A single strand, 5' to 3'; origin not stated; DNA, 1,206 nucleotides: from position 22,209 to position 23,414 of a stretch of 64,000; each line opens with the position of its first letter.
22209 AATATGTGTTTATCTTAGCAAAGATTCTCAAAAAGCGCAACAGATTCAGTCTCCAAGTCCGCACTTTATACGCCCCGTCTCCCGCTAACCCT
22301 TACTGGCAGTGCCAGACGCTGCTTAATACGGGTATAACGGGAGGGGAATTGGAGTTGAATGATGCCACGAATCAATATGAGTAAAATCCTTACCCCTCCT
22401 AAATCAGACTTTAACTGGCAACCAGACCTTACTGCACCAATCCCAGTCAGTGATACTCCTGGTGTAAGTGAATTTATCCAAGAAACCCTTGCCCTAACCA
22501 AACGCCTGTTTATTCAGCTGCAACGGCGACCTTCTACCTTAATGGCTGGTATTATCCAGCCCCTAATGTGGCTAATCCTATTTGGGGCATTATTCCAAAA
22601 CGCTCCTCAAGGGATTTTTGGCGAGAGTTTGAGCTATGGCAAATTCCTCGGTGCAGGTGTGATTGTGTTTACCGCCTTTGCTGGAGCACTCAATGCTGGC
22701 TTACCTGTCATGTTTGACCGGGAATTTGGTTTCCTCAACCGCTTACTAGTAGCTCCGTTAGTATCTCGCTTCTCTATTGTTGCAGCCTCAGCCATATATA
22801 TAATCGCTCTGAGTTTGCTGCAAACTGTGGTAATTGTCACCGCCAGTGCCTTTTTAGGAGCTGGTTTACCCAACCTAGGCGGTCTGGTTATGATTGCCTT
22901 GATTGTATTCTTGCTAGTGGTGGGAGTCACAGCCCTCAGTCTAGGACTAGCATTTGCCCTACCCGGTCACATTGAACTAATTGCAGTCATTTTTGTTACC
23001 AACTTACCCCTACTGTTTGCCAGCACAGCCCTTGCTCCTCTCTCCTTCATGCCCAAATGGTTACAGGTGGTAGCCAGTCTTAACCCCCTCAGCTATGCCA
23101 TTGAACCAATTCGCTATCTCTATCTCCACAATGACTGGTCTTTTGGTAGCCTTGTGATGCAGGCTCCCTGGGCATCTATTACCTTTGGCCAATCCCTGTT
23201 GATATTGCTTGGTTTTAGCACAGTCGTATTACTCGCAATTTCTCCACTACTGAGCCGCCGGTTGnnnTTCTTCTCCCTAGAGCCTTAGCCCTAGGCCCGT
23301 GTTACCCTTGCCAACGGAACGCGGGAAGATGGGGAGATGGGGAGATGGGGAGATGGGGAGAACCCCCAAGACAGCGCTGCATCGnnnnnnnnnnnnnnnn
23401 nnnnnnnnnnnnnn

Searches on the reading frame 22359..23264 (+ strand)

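Call 64: search_protein_families(library=pfam, proteins=[window:22359-23264:+], max_evalue=0.00001)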
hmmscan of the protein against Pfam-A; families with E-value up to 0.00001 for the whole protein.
window:22359-23264:+ (302 aa): 2 families
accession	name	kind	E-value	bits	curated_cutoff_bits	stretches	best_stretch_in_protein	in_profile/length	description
PF01061.29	ABC2_membrane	-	4.1e-32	111.9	26.9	1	42-254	2-209/211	ABC-2 type transporter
PF12698.13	ABC2_membrane_3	-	2.5e-12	47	31.6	1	87-293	154-344/347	ABC-2 family transporter protein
